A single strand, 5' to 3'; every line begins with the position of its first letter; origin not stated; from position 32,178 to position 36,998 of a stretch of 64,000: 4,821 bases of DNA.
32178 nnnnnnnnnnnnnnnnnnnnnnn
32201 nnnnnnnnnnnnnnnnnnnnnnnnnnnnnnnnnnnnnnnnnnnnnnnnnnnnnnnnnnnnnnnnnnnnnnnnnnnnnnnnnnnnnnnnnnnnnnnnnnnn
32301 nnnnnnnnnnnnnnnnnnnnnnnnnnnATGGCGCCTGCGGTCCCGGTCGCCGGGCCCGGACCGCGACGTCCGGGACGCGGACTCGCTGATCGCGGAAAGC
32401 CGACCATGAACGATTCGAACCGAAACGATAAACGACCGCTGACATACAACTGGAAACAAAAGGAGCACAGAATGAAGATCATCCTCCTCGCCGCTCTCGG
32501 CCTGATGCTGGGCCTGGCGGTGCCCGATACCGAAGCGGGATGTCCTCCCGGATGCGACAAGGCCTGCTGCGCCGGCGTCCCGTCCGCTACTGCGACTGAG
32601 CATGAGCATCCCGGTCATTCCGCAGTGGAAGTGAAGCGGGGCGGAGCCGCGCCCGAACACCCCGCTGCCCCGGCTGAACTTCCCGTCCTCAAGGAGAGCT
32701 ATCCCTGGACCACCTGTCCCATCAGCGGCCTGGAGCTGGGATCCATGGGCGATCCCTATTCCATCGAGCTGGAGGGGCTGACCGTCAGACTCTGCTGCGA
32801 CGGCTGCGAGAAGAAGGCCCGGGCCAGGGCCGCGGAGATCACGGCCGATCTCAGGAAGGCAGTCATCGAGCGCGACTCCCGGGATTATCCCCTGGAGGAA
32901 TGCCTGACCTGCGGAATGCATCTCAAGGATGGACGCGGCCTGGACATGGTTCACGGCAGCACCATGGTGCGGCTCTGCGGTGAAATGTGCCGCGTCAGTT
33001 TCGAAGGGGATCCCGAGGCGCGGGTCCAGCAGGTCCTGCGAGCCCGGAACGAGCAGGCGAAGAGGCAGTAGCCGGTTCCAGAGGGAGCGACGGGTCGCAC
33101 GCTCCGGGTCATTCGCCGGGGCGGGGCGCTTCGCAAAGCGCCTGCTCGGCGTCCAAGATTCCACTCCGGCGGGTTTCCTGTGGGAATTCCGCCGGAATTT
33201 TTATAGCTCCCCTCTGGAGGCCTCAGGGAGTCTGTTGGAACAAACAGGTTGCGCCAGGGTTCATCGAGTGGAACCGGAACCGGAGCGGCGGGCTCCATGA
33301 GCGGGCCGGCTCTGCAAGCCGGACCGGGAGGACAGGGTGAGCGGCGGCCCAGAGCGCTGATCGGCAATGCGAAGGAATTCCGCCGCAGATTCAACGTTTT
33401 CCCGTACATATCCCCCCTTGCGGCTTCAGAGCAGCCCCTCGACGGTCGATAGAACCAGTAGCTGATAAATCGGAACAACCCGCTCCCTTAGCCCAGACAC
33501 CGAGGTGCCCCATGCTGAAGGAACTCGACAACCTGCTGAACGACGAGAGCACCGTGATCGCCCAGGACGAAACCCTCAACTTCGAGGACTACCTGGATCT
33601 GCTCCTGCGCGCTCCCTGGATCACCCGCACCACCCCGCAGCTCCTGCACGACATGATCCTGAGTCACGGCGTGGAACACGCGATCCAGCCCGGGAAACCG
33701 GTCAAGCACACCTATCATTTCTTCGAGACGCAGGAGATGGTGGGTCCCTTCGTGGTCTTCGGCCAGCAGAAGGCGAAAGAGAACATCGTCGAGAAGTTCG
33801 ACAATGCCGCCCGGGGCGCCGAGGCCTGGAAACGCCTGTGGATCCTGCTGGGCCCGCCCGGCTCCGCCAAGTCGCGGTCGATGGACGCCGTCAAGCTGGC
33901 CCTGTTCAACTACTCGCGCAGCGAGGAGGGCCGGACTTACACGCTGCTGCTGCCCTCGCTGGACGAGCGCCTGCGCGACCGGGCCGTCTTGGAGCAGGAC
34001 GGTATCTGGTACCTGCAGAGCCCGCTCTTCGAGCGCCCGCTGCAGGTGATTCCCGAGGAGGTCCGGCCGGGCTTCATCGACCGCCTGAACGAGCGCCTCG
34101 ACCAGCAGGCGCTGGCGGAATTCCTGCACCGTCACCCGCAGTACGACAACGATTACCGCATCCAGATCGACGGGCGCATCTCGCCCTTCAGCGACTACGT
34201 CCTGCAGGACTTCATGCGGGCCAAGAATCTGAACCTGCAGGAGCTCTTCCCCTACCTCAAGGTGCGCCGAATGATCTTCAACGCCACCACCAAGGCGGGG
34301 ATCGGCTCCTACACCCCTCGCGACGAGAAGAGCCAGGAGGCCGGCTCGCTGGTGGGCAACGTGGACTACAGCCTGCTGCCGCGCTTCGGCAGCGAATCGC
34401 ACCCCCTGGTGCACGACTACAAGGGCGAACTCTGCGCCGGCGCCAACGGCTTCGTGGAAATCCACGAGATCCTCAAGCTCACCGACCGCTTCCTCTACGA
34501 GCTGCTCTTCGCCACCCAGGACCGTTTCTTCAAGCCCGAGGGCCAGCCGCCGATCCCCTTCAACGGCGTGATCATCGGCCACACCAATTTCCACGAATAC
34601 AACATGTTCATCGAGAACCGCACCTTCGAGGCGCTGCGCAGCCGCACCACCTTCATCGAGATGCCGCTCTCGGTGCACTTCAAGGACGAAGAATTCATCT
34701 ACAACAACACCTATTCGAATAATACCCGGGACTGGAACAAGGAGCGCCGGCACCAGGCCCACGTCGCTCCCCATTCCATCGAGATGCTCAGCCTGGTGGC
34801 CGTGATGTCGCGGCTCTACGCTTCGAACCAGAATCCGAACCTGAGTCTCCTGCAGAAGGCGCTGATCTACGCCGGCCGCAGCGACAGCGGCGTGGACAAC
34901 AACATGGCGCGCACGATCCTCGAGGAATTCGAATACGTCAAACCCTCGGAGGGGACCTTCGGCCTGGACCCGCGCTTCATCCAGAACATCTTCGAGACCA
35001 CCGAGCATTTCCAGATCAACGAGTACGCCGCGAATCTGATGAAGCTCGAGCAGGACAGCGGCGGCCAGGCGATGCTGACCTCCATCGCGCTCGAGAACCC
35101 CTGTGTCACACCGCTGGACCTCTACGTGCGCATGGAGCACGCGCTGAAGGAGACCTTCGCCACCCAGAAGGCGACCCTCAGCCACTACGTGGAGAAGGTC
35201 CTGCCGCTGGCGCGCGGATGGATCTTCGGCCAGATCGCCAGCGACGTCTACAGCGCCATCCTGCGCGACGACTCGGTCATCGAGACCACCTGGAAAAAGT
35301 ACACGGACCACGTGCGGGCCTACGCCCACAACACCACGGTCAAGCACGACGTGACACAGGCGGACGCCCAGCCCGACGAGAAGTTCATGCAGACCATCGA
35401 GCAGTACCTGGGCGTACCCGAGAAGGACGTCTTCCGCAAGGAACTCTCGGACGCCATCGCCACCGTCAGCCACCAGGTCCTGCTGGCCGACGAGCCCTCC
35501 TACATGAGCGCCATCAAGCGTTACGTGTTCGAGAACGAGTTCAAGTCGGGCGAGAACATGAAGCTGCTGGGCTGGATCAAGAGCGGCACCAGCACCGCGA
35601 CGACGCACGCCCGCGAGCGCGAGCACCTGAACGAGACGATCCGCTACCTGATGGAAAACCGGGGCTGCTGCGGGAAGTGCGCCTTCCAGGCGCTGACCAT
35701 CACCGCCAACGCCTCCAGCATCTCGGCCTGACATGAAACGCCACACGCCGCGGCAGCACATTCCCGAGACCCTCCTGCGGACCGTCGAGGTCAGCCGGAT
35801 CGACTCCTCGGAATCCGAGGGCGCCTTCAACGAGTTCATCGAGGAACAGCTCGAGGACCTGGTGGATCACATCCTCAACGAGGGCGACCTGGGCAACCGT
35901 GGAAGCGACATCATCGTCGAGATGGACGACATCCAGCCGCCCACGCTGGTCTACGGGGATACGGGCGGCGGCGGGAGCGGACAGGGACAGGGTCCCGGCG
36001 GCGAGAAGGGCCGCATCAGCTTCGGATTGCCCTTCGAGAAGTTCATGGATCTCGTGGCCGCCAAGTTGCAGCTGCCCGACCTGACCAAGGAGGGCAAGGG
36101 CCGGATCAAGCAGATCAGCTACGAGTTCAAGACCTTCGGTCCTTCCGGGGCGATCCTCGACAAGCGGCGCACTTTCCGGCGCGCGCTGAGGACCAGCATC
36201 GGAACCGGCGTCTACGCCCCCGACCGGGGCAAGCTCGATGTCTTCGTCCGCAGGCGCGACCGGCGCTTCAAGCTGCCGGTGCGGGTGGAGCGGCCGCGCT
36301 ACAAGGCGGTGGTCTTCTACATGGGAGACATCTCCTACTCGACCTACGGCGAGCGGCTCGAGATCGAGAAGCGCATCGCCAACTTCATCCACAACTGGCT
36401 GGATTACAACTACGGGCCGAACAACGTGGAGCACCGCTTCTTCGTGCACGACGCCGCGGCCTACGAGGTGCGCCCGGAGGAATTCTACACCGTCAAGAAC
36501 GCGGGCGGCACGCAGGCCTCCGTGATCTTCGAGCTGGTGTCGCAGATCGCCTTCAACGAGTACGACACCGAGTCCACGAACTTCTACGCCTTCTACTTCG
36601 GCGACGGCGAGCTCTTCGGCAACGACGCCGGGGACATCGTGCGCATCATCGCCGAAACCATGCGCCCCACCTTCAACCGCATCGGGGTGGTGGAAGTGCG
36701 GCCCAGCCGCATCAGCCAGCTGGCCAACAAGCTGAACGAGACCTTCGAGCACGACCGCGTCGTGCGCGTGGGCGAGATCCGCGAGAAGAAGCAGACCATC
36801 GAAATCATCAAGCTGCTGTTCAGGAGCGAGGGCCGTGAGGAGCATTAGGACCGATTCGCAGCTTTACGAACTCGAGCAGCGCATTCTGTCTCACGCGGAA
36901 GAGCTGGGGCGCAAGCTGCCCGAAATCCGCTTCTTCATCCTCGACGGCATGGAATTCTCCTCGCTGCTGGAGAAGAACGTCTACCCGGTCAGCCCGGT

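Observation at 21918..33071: Heavy-metal resistance island under sigma-54 control: ZraSR-like two-component pair, Cys-rich secreted protein, and outer-membrane factor / CusB-like / long CusA-like efflux operon with a YHS protein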

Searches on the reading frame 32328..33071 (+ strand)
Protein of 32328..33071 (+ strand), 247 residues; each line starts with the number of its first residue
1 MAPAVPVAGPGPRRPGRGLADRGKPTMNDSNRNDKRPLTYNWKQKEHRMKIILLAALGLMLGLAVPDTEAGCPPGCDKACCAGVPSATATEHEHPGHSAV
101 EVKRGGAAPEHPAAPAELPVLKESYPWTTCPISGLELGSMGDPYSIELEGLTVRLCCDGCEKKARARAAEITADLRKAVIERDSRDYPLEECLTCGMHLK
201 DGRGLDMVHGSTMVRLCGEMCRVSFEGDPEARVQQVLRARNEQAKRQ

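Call 5: search_protein_families(library=pfam, proteins=[window:32328-33071:+])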
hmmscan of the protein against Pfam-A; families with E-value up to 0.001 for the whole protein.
window:32328-33071:+ (247 aa): 0 families

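Call 10: search_protein_families(library=ncbifam, proteins=[window:32328-33071:+], max_evalue=0.01)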
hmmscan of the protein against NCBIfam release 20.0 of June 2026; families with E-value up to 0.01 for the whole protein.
window:32328-33071:+ (247 aa): 0 families

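Call 25: search_protein_families(library=pfam, proteins=[window:32472-33071:+], max_evalue=0.1)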
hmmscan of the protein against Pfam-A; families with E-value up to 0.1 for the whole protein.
window:32472-33071:+ (199 aa): 2 families
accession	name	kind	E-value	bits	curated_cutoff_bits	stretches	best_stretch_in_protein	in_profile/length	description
PF24273.1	TRASH_HVO_1752_C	-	0.022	15.4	27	0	97-119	17-39/47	HVO_1752, C-terminal TRASH domain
PF04534.17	Herpes_UL56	-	0.081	12.9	25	0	14-84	112-183/197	Herpesvirus UL56 protein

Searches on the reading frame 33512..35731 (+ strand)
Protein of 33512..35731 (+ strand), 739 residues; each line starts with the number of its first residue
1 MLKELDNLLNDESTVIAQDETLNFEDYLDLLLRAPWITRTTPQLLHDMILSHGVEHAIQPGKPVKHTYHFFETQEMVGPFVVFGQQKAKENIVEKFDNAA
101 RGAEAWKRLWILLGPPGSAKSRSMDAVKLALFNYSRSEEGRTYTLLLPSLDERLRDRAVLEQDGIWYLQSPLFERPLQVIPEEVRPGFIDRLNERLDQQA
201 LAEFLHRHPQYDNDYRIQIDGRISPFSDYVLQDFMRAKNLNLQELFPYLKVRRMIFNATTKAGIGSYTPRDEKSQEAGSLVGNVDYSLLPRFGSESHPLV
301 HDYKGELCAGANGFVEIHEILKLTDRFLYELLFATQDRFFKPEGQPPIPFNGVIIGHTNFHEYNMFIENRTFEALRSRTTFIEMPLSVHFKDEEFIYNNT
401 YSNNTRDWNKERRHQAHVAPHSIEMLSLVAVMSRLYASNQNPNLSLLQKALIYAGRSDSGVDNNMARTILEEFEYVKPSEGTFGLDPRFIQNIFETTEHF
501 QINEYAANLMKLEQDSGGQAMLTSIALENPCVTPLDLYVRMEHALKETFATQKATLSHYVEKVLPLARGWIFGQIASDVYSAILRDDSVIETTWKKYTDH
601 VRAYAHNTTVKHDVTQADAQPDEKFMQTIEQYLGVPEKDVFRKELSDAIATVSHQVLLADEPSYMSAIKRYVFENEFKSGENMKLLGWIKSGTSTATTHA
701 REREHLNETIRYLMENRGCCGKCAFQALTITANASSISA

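Call 90: search_protein_families(library=ncbifam, proteins=[window:33512-35731:+], max_evalue=0.00001)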
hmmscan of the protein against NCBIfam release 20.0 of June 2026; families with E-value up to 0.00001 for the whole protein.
window:33512-35731:+ (739 aa): 1 family
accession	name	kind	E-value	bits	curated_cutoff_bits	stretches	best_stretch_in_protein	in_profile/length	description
NF011999.0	PRK15455.1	equivalog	1.8e-36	126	576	1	249-512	194-446/644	PrkA family serine protein kinase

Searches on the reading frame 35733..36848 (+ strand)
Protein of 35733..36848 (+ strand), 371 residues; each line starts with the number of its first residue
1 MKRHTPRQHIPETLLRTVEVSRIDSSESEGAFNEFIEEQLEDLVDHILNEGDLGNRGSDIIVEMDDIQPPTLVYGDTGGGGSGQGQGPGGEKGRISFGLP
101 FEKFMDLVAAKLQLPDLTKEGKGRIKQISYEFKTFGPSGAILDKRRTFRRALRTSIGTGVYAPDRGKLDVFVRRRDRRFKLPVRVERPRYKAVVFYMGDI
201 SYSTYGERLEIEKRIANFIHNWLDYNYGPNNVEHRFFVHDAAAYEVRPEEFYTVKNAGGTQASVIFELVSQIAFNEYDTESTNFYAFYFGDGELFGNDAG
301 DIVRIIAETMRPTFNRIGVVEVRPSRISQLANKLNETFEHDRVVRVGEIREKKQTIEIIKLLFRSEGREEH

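Call 90: search_protein_families(library=ncbifam, proteins=[window:35733-36848:+], max_evalue=0.00001)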
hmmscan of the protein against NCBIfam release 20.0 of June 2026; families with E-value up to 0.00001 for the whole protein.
window:35733-36848:+ (371 aa): 6 families
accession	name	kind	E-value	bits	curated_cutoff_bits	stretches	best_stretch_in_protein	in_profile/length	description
NF003711.0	PRK05325.2-3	equivalog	4.6e-48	164.3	388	1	66-362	48-364/369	hypothetical protein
TIGR02877.1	spore_yhbH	equivalog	4e-28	98.6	467.95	1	78-360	91-368/371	sporulation protein YhbH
NF003712.0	PRK05325.2-4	equivalog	5.4e-25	87.9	421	1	76-320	150-392/446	hypothetical protein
NF003708.0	PRK05325.1-3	equivalog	3.2e-24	85.6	466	1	171-365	227-419/423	hypothetical protein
NF003707.0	PRK05325.1-2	equivalog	1.3e-23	83.8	396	1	171-367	226-423/428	hypothetical protein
NF003713.0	PRK05325.2-5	equivalog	1.3e-23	83.7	467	1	166-366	238-437/441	hypothetical protein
